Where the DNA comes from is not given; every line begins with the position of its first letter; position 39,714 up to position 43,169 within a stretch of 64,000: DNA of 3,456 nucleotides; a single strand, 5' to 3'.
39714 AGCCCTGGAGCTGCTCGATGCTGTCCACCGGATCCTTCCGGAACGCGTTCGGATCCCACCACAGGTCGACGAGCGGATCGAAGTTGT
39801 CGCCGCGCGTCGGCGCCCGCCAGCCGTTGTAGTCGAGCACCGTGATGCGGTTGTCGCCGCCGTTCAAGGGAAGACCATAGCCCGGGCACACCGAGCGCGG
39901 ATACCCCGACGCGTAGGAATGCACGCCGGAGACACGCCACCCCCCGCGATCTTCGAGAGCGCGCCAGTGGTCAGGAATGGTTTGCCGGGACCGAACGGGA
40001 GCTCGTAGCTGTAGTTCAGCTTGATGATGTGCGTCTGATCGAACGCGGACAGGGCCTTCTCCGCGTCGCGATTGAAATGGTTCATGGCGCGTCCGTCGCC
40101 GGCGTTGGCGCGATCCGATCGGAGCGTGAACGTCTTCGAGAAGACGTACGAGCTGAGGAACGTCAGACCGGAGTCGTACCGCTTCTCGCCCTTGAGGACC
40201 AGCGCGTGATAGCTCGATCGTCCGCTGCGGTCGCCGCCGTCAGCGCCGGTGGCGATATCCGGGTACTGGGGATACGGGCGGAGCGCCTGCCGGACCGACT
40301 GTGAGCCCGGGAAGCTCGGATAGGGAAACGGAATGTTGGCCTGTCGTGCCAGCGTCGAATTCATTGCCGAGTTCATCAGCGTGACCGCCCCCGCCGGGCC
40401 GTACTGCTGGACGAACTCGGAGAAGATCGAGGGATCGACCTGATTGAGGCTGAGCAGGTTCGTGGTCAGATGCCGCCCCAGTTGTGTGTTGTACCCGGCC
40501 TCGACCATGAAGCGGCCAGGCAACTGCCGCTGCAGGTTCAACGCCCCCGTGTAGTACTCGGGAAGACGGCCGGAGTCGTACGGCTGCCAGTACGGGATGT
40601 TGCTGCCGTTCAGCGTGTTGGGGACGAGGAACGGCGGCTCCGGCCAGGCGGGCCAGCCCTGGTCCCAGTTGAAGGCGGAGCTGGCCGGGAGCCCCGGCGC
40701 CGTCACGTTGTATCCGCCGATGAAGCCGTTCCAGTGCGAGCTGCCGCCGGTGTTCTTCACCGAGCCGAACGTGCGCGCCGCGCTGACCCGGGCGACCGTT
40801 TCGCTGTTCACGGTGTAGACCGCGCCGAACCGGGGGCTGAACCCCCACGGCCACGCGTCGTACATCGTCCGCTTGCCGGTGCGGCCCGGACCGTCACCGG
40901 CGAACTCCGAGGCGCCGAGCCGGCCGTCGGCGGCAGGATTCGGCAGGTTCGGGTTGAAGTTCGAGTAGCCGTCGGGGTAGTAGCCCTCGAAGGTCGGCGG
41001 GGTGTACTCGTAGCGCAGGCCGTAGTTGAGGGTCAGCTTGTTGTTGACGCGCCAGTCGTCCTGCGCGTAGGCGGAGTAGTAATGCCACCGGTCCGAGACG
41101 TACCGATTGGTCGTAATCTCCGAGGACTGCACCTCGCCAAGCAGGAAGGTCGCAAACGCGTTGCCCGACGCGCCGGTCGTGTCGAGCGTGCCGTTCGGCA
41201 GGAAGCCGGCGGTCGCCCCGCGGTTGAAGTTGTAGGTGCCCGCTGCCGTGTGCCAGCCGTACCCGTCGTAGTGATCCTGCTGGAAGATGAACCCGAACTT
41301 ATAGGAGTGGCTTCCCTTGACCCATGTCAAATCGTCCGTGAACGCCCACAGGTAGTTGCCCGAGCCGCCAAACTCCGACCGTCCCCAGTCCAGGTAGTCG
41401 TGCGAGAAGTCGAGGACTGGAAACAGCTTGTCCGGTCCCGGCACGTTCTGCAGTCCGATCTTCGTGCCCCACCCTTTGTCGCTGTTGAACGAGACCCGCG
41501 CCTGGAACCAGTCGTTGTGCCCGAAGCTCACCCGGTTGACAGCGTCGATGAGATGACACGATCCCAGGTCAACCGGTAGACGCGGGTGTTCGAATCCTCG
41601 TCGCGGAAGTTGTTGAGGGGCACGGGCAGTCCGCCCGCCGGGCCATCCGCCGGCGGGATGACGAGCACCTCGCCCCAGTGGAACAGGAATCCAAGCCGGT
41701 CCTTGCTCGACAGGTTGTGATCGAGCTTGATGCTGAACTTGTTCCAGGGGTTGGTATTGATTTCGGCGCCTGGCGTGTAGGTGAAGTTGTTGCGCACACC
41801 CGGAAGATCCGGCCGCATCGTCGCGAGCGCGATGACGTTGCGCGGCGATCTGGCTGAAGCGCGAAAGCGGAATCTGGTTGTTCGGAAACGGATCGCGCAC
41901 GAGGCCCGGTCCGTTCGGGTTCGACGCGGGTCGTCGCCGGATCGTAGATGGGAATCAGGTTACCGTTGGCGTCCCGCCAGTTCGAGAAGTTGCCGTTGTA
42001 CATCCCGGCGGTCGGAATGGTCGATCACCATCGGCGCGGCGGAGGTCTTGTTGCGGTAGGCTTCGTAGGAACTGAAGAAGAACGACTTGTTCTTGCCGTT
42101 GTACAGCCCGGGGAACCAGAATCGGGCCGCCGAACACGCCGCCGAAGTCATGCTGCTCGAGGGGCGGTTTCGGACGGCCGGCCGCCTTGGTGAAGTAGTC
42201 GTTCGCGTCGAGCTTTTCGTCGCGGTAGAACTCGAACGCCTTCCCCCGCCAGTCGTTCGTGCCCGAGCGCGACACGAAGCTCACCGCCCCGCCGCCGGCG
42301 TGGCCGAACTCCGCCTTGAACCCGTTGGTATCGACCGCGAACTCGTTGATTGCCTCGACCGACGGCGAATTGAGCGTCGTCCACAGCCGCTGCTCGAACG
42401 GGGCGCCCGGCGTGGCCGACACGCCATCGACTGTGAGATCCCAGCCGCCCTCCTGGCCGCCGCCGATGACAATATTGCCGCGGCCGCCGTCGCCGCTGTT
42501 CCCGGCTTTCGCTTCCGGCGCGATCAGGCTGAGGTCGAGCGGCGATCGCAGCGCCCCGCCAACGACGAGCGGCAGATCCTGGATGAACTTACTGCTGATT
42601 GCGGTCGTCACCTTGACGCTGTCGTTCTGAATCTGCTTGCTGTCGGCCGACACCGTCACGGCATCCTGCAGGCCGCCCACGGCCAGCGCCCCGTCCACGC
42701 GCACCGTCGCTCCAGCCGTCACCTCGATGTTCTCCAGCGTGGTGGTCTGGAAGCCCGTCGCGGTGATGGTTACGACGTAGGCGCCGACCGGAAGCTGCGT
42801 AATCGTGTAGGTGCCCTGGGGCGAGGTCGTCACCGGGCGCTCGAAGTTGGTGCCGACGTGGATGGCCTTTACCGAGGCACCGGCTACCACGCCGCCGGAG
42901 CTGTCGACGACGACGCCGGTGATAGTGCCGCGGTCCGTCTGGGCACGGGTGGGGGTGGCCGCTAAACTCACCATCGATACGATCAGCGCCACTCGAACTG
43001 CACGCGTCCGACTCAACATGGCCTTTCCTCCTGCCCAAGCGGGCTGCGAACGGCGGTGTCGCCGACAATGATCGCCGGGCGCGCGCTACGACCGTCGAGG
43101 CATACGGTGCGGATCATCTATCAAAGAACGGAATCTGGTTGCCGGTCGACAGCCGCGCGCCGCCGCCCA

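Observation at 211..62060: Intergenic spacers are colonised by a transcription-polar system of mosaic repeats built from 6-8-nt tandem units (BIME/REP-like)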

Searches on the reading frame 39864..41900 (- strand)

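Call 71: search_protein_families(library=pfam, proteins=[window:39864-41900:-], max_evalue=0.01)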
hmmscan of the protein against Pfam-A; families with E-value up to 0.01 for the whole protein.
window:39864-41900:- (678 aa): 2 families
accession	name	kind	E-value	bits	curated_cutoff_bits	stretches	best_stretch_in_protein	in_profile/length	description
PF25183.1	OMP_b-brl_4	-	2.4e-84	284.7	30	1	121-654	219-698/838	Outer membrane beta barrel domain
PF00593.30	TonB_dep_Rec_b-barrel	-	1.3e-05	25.7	27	1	161-416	48-279/436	TonB dependent receptor-like, beta-barrel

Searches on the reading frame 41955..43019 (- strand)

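Call 71: search_protein_families(library=pfam, proteins=[window:41955-43019:-], max_evalue=0.01)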
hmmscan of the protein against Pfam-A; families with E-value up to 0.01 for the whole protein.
window:41955-43019:- (354 aa): 5 families
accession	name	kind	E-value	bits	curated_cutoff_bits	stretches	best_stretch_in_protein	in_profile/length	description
PF13620.12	CarboxypepD_reg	-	4.8e-19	68.9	32.3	1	32-112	1-81/82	Carboxypeptidase regulatory-like domain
PF25183.1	OMP_b-brl_4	-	5.9e-19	68.4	30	1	249-301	1-52/838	Outer membrane beta barrel domain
PF13715.12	CarbopepD_reg_2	-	1.1e-05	25.8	32.2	1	33-95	1-60/88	CarboxypepD_reg-like domain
PF08308.17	PEGA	-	0.006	16.9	20.8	0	72-112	28-67/71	PEGA domain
PF17210.9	SdrD_B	-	0.0096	16.5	29.7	0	45-96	24-76/112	SdrD B-like domain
